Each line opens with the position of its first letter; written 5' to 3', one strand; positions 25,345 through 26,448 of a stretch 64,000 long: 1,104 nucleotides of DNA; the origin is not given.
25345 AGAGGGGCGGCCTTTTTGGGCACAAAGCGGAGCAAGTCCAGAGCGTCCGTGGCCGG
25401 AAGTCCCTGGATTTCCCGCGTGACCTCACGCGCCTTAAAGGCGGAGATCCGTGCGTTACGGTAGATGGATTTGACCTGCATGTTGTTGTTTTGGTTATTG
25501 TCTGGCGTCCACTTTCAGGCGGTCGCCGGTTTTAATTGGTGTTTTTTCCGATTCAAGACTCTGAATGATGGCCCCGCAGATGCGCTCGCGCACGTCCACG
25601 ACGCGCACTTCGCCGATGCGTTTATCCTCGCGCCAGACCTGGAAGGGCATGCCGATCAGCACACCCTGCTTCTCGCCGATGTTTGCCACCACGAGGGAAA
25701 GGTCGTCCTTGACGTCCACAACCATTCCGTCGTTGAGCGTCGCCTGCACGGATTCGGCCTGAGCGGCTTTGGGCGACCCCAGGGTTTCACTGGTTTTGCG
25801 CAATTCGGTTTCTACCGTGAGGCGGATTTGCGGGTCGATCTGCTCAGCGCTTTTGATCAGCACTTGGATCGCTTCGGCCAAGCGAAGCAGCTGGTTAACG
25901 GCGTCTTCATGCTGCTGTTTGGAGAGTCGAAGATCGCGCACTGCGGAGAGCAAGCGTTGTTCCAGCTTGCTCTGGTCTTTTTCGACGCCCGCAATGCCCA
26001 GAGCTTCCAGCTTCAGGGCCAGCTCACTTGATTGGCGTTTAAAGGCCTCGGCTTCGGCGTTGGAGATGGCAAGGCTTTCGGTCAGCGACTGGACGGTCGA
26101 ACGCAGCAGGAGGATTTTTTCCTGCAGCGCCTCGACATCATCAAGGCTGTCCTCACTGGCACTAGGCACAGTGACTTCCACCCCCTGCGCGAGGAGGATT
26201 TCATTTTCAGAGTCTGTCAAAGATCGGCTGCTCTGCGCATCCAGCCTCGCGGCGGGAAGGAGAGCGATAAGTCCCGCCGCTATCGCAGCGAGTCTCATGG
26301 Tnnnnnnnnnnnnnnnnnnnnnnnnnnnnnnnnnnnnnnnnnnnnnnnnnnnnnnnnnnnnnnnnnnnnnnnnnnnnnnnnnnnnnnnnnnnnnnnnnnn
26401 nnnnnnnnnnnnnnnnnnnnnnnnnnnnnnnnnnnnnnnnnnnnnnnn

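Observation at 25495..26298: Gene for an exported coiled-coil protein inserted between rpsS and rplV inside the S10 operon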

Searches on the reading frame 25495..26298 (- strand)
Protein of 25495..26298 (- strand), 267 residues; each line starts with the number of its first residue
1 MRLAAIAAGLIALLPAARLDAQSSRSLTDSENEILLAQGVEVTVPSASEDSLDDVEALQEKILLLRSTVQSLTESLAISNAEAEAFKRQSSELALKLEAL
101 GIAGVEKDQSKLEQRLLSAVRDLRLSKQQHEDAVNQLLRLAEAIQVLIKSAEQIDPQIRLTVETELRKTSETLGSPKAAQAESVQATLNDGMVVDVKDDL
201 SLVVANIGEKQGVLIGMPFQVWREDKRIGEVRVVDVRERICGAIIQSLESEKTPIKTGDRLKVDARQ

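Call 3: search_protein_families(library=pfam, proteins=[window:25495-26298:-], max_evalue=1)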
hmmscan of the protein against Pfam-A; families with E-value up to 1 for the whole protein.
window:25495-26298:- (267 aa): 3 families
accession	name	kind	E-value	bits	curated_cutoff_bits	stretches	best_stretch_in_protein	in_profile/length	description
PF15960.10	DUF4763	-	0.02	14.6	30.1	1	15-155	11-147/236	Domain of unknown function (DUF4763)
PF23735.1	KIF9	-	0.53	10.9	31.9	1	66-153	31-118/140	Kinesin-like protein KIF9 domain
PF15112.11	DUF4559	-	0.57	10.1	27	1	67-145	212-296/305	Domain of unknown function (DUF4559)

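Call 4: search_protein_families(library=ncbifam, proteins=[window:25495-26298:-], max_evalue=1)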
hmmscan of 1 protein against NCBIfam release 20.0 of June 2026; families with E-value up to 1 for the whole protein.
window:25495-26298:- (267 aa): 0 families

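Call 5: search_solved_structures(query=window:25495-26298:-, max_evalue=10)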
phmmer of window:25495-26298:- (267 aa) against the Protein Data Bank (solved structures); distinct sequences matched with E-value up to 10: 1.
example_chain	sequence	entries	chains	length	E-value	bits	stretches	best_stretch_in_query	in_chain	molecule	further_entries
2lw1_A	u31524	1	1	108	1.2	12.1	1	59-152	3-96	ABC transporter ATP-binding protein uup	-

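Call 6: find_homologous_proteins(query=window:25495-26298:-, max_evalue=0.001)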
Query window:25495-26298:- (267 aa): 1168 proteins with E <= 0.001 among 8000 candidates; the best 120 are listed.
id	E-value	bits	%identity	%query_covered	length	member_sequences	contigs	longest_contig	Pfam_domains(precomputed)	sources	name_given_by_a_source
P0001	7.1e-153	525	100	100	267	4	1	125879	-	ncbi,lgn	-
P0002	1.3e-136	472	88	95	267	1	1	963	-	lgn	-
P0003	6.6e-136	469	88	95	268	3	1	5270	-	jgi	jgi:uncharacterized protein YlxP (DUF503 family)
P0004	7.2e-136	469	89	94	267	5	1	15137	-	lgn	-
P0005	2.0e-125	435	84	94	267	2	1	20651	-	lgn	-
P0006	6.9e-121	420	80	100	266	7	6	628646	-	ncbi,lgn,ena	-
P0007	2.2e-120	418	76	100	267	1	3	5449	-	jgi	-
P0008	8.1e-120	417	77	100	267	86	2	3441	-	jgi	jgi:hypothetical protein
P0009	3.5e-119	415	77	100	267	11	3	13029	-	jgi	jgi:hypothetical protein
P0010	8.1e-118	410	77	100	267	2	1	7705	-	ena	-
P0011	1.4e-117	409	77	100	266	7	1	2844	-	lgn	-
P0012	2.0e-117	409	76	100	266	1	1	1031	-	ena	-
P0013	4.1e-117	408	77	94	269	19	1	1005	-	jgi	-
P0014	9.1e-117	407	76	100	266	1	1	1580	-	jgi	jgi:hypothetical protein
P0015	2.9e-116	405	75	100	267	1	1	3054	-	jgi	jgi:hypothetical protein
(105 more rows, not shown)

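Call 11: find_related_loci(query=A1, collection=genome_contigs, flank=4000)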
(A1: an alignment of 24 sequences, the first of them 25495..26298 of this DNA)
Query A1 (267 aa) in genome_contigs; peptide patterns used: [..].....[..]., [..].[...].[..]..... (x = any residue, [..] = any of these).
139 stretches matched a pattern; 106 encode a relative of the query (tblastn E <= 1e-3); the best 80 are kept; 80 distinct loci.
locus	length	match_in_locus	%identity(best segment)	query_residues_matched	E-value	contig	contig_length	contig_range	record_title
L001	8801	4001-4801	76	1-267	7e-134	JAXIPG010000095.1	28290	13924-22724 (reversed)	MAG: Terrimicrobiaceae bacterium isolate Fractures_MAG_13 c_000000042169, whole genome shotgun sequence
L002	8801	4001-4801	77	1-267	1e-133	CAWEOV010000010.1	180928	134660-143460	MAG: uncultured Verrucomicrobiae bacterium isolate MFD02242.bin.1.322 genome assembly, contig: contig_35812, whole genom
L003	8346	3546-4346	77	1-267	3e-133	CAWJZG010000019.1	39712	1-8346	MAG: uncultured Verrucomicrobiae bacterium isolate MFD06742.bin.3.350 genome assembly, contig: contig_7643, whole genome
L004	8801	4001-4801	77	1-267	1e-132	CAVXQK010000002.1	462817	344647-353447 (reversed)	MAG: uncultured Verrucomicrobiae bacterium isolate MFD02134.bin.1.37 genome assembly, contig: contig_13451, whole genome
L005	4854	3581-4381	74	1-267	1e-129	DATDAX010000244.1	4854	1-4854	MAG TPA_asm: Terrimicrobiaceae bacterium isolate SMAG_U107 k141_64902, whole genome shotgun sequence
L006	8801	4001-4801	76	1-267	2e-126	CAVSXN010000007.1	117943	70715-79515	MAG: uncultured Verrucomicrobiae bacterium isolate MFD05567.bin.1.159 genome assembly, contig: contig_17612, whole genom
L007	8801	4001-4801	72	1-267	5e-124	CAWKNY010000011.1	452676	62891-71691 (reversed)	MAG: uncultured Verrucomicrobiae bacterium isolate MFD00962.bin.2.139 genome assembly, contig: contig_19538, whole genom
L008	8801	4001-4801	71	1-267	2e-123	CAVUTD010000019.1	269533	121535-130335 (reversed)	MAG: uncultured Verrucomicrobiae bacterium isolate MFD00962.bin.1.43 genome assembly, contig: contig_3520, whole genome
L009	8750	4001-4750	75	18-267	1e-120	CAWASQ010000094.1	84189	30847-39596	MAG: uncultured Verrucomicrobiae bacterium isolate MFD02809.bin.2.267 genome assembly, contig: contig_89735, whole genom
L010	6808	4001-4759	76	15-267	3e-120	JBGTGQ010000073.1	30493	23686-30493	MAG: Terrimicrobiaceae bacterium isolate JTS-RE219 k141_11242189, whole genome shotgun sequence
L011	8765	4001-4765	74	15-267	4e-119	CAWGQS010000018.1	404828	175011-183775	MAG: uncultured Verrucomicrobiae bacterium isolate MFD06742.bin.2.47 genome assembly, contig: contig_7151, whole genome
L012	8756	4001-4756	76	18-267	2e-117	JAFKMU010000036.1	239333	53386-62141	MAG: Verrucomicrobia bacterium isolate SCN18_30_10_14_R3_B_61_17 SCN18_30_10_14_R3_B_scaffold_87, whole genome shotgun s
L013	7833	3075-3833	77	15-267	1e-117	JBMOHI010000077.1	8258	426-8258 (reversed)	MAG: Terrimicrobiaceae bacterium isolate Deming_bin.344 contig27915, whole genome shotgun sequence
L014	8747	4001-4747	73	20-267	3e-117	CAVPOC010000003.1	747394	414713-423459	MAG: uncultured Verrucomicrobiae bacterium isolate MFD00072.bin.1.109 genome assembly, contig: contig_1617, whole genome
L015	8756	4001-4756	73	15-267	9e-117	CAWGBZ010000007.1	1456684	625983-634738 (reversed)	MAG: uncultured Verrucomicrobiae bacterium isolate MFD06435.bin.1.194 genome assembly, contig: contig_11716, whole genom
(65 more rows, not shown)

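Call 14: predict_structure(alignment_id=A1)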
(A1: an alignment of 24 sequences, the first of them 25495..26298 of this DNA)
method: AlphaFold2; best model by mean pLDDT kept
length: 267 residues; sequences in the alignment: 24
mean_pLDDT: 64.9   pTM: 0.30
mean pLDDT of the five models: 64.9, 63.2, 58.5, 58.0, 46.4
residues with pLDDT >= 90: 0; 70-90: 144; 50-70: 55; < 50: 68
segments of 3 or more residues with pLDDT < 50: 1-51, 102-104, 174-187
pLDDT, mean of each block of 10 residues (from residue 1): 42 42 30 33 37 60 71 71 73 67 55 74 81 76 72 70 70 50 48 81 83 81 81 86 76 74 71
secondary structure, 60 per line:
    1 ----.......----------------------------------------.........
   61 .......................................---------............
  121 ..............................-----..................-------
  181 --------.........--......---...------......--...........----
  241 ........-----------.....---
elements in order: H5-11 H52-99 H109-150 H156-173 E189-197 E200-205 E218-223 E226-236 E241-248 E260-264

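Call 17: search_protein_representatives(alignment_id=A1)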
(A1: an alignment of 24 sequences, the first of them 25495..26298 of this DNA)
Query: 24 sequences, 267 profile positions. Proteins with E-value up to 0.001 (for the whole library): 1016; up to 1e-10: 433; up to 1e-30: 146. The best 150 are listed.
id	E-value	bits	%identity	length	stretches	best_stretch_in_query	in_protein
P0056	1.2e-134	464.0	-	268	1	1-266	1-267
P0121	7.6e-92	323.8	-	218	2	1-182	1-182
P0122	7.8e-90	317.2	-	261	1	1-267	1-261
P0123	1.3e-81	290.2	-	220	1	57-267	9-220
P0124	7.5e-80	284.4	-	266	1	3-263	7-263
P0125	2.3e-77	276.3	-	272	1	21-265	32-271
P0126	8.0e-76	271.2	-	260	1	1-267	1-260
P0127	1.3e-75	270.5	-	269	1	49-266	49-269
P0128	5.6e-75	268.5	-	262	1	1-265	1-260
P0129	2.2e-73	263.2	-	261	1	1-267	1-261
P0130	5.0e-73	262.1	-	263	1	1-265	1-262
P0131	6.2e-72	258.5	-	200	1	70-266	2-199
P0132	7.3e-72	258.3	-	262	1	6-267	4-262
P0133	1.3e-71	257.4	-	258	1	9-266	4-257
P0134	8.5e-71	254.8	-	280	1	13-267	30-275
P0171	3.1e-47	177.5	-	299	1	49-264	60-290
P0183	5.2e-43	163.7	-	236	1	68-266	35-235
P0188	7.9e-42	159.8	-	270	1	9-266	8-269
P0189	9.8e-42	159.5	-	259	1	12-267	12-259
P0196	3.4e-39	151.1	-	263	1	8-209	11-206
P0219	2.7e-36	141.6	-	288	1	71-261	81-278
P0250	2.6e-32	128.6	-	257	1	32-264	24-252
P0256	2.0e-31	125.7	-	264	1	51-266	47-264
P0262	4.8e-31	124.4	-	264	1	52-266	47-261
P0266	1.1e-30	123.3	-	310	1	48-266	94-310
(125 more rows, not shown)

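Call 18: fold_search(model_id=the predicted structure, library=pdb)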
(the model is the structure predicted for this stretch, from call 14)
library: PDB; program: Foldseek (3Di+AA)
matches with E <= 10: 881; with E <= 0.001: 15
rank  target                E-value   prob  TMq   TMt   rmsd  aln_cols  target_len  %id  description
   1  9io5_B                2.1e-04  1.00  0.23  0.12  15.7       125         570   16  Cryo-EM structure of G1-ATPase dimer from Mycoplasma mobile gliding machinery (released 2025-03-12)
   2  9io5_C                2.1e-04  1.00  0.23  0.12  24.1       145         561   18  Cryo-EM structure of G1-ATPase dimer from Mycoplasma mobile gliding machinery (released 2025-03-12)
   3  8dbv_B                2.4e-04  1.00  0.21  0.12  12.9       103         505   17  E. coli ATP synthase imaged in 10mM MgATP State3 "down (released 2023-01-25)
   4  9io5_I                2.9e-04  1.00  0.23  0.12  15.7       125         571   16  Cryo-EM structure of G1-ATPase dimer from Mycoplasma mobile gliding machinery (released 2025-03-12)
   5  9o19_C                3.3e-04  1.00  0.21  0.12  12.9       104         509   14  Pseudomonas aeruginosa ATPase State1 (released 2025-12-10)
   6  9io5_J                3.5e-04  1.00  0.23  0.11  20.4       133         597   15  Cryo-EM structure of G1-ATPase dimer from Mycoplasma mobile gliding machinery (released 2025-03-12)
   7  9o1a_A                4.4e-04  1.00  0.20  0.12  11.6       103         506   14  Pseudomonas aeruginosa ATPase State1 F1Fo focused (released 2025-12-10)
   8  9o1c_C                4.7e-04  1.00  0.20  0.12  12.1       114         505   14  Pseudomonas aeruginosa ATPase State2 (released 2025-12-10)
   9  7p2y_C                5.0e-04  1.00  0.21  0.12  12.3       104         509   12  F1Fo-ATP synthase from Acinetobacter baumannii (state 1) (released 2022-02-02)
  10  6wnq_A                5.3e-04  1.00  0.20  0.12  10.7       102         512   16  E. coli ATP Synthase State 2a (released 2020-06-03)
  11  9o19_A                6.7e-04  1.00  0.20  0.11  12.3       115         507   14  Pseudomonas aeruginosa ATPase State1 (released 2025-12-10)
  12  6oqr_C                7.2e-04  1.00  0.20  0.12  11.2       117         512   16  E. coli ATP Synthase ADP State 1a (released 2020-06-03)
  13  6oqr_B                7.6e-04  1.00  0.21  0.12  12.6       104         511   16  E. coli ATP Synthase ADP State 1a (released 2020-06-03)
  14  9o1h_B                9.7e-04  1.00  0.20  0.12   9.1        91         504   14  Pseudomonas aeruginosa ATPase State3 (released 2025-12-10)
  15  9o19_B                9.7e-04  1.00  0.20  0.11  11.4       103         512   14  Pseudomonas aeruginosa ATPase State1 (released 2025-12-10)
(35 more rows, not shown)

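Call 24: find_encoding_contigs(protein=P0262, flank=3000, max_places=3)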
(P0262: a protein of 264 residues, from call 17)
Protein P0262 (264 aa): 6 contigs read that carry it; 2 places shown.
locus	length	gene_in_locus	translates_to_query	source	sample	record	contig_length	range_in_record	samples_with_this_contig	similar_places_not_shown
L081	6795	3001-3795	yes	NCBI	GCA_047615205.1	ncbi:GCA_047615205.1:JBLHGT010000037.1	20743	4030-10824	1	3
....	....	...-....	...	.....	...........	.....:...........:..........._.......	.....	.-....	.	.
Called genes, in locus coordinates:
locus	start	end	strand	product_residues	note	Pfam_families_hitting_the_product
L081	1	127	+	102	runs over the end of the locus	PF00338:Ribosomal_S10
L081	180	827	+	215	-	PF00297:Ribosomal_L3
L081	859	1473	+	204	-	PF00573:Ribosomal_L4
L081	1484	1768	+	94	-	PF00276:Ribosomal_L23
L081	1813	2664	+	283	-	PF00181:Ribosomal_L2_N, PF03947:Ribosomal_L2_C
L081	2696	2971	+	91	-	PF00203:Ribosomal_S19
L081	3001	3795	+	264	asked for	-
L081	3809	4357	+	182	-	PF00237:Ribosomal_L22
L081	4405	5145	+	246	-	PF07650:KH_2, PF00189:Ribosomal_S3_C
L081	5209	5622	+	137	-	PF00252:Ribosomal_L16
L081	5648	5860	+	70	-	PF00831:Ribosomal_L29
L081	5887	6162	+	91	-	PF00366:Ribosomal_S17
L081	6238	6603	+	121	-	PF00238:Ribosomal_L14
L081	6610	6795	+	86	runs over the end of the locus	PF00467:KOW (weak), PF17136:ribosomal_L24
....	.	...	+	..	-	?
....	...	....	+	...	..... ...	-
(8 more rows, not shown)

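Call 26: find_homologous_proteins(query=A2, max_evalue=0.001)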
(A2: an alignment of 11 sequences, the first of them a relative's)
Query A2 (11 sequences) (264 aa, profile of the alignment): 53 proteins with E <= 0.001 among 8000 candidates.
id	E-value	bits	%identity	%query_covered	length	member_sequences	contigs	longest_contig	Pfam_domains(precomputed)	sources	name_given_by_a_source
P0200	7.1e-92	325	100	100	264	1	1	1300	-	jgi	jgi:hypothetical protein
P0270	1.5e-82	295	80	100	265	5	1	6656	-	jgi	jgi:outer membrane murein-binding lipoprotein Lpp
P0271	3.5e-81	290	69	95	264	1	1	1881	-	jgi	jgi:exonuclease VII small subunit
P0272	5.3e-80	286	63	100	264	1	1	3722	-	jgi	jgi:hypothetical protein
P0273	7.6e-80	286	64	100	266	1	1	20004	-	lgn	-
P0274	2.1e-78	281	63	100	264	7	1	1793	-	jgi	jgi:hypothetical protein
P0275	3.1e-78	281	63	100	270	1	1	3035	-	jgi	jgi:hypothetical protein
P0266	3.8e-78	280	26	83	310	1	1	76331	-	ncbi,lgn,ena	-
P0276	1.1e-76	276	64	100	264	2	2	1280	-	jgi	jgi:hypothetical protein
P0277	7.1e-76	273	62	91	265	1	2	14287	-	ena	-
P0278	1.0e-75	272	59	95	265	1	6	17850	-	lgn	-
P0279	1.2e-75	272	59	91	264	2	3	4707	-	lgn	-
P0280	5.2e-75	270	58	97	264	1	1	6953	-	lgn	-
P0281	8.5e-75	269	53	95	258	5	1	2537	-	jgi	jgi:hypothetical protein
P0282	2.0e-74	268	55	87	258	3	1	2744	-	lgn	-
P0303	5.7e-69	250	57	91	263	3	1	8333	-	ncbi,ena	ncbi:MAG: hypothetical protein ACAH88_04090 [Roseimicrobium sp.]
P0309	1.3e-67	246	51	99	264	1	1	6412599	-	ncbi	-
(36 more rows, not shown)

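Call 27: find_encoding_contigs(protein=P0250, flank=2500, max_places=2)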
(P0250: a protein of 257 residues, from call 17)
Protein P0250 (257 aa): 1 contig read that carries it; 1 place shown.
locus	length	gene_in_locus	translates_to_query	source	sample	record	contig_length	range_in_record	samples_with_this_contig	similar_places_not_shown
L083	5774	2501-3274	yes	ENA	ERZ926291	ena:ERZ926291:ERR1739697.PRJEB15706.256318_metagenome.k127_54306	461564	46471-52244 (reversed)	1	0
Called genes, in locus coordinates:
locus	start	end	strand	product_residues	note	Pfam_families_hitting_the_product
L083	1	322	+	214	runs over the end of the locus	PF00297:Ribosomal_L3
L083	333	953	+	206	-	PF00573:Ribosomal_L4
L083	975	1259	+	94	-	PF00276:Ribosomal_L23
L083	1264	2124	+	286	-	PF00181:Ribosomal_L2_N, PF03947:Ribosomal_L2_C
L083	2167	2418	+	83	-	PF00203:Ribosomal_S19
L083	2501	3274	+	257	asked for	-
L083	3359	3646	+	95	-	PF00237:Ribosomal_L22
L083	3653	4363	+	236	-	PF05316:VAR1 (faint), PF07650:KH_2, PF00189:Ribosomal_S3_C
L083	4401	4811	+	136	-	PF00252:Ribosomal_L16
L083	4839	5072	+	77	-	PF00831:Ribosomal_L29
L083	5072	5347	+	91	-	PF00366:Ribosomal_S17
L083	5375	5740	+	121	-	PF00238:Ribosomal_L14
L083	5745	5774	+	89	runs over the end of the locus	PF00467:KOW, PF17136:ribosomal_L24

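Call 28: find_encoding_contigs(protein=P0266, flank=2500, max_places=2)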
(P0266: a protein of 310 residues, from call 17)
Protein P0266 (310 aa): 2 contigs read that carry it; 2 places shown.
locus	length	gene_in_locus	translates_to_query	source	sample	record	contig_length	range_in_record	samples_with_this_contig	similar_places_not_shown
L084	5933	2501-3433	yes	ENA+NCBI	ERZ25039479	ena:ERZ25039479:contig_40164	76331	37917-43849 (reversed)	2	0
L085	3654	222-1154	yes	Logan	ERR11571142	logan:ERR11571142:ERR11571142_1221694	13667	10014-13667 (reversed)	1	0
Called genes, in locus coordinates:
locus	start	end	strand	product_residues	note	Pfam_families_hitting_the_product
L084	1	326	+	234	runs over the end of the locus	PF00297:Ribosomal_L3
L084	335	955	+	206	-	PF00573:Ribosomal_L4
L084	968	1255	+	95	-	PF00276:Ribosomal_L23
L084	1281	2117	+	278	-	PF00181:Ribosomal_L2_N, PF03947:Ribosomal_L2_C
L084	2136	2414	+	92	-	PF00203:Ribosomal_S19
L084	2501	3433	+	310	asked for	-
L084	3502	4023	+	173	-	PF00237:Ribosomal_L22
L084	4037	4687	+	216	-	PF07650:KH_2, PF00189:Ribosomal_S3_C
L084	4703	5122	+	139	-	PF00252:Ribosomal_L16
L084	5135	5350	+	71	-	PF00831:Ribosomal_L29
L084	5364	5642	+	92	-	PF00366:Ribosomal_S17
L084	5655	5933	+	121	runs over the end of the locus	PF00238:Ribosomal_L14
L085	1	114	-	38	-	?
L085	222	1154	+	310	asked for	-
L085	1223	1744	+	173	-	PF00237:Ribosomal_L22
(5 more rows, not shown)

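Call 32: list_cluster_members(proteins=[P0309, P0219, P0266, P0183, P0250, P0196, P0262, P0189, P0171, P0188])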
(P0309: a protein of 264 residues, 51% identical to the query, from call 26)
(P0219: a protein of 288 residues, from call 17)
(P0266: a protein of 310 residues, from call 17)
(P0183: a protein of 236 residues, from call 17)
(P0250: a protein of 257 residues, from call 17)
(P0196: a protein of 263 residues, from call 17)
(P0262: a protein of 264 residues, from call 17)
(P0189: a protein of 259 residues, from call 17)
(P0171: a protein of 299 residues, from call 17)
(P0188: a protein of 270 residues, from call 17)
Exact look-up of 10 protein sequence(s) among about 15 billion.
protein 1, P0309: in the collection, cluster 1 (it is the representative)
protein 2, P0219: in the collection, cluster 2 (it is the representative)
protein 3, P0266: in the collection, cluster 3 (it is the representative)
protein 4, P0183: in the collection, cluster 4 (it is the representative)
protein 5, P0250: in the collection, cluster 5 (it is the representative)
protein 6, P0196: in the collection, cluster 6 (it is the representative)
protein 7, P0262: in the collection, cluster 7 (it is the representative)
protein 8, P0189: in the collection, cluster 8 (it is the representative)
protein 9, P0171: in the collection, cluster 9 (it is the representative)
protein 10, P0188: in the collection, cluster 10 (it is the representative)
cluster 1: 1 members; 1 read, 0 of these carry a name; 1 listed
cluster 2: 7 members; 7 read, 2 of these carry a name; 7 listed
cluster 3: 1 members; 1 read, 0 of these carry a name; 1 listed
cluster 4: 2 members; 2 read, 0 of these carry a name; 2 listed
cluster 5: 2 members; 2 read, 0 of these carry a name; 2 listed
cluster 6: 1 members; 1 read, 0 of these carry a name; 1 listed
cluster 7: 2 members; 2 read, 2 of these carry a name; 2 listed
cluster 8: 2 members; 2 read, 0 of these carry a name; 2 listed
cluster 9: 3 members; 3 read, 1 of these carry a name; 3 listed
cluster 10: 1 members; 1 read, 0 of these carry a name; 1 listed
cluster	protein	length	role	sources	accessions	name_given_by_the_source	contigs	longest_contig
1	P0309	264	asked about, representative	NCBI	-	-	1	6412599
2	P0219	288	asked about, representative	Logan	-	-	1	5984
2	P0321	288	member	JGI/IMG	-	hypothetical protein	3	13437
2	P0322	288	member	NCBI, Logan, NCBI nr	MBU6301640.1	MAG: hypothetical protein KGS60_08810 [Verrucomicrobia bacterium] | hypothetical protein [Verrucomicrobiota bacterium]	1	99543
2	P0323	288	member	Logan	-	-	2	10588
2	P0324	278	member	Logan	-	-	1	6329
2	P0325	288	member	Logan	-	-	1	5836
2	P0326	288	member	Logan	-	-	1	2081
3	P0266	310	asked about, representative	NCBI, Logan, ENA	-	-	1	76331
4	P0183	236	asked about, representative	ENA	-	-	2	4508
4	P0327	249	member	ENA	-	-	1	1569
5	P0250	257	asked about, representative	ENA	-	-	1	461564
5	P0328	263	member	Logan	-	-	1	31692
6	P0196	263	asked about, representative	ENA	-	-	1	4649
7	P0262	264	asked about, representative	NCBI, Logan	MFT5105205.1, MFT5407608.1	MAG: hypothetical protein ACI9UA_000824 [Pseudoalteromonas tetraodonis]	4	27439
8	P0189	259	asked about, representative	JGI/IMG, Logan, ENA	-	-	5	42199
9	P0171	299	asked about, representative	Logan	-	-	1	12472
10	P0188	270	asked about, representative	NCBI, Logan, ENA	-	-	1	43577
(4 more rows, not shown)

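Call 33: find_encoding_contigs(protein=P0309, flank=2500, max_places=1)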
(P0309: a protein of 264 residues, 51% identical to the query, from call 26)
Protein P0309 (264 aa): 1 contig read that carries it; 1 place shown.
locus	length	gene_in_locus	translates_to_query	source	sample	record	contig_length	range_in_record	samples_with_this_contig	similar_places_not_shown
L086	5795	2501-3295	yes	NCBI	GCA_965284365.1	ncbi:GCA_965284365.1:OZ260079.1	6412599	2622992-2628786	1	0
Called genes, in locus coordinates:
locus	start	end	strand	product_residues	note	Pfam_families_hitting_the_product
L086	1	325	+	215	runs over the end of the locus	PF00297:Ribosomal_L3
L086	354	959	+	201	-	PF00573:Ribosomal_L4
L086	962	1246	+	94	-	PF00276:Ribosomal_L23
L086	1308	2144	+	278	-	PF00181:Ribosomal_L2_N, PF03947:Ribosomal_L2_C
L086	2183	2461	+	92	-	PF00203:Ribosomal_S19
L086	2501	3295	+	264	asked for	-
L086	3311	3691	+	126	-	PF00237:Ribosomal_L22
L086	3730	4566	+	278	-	PF07650:KH_2, PF00189:Ribosomal_S3_C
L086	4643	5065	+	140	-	PF00252:Ribosomal_L16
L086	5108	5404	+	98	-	PF00831:Ribosomal_L29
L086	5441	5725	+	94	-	PF00366:Ribosomal_S17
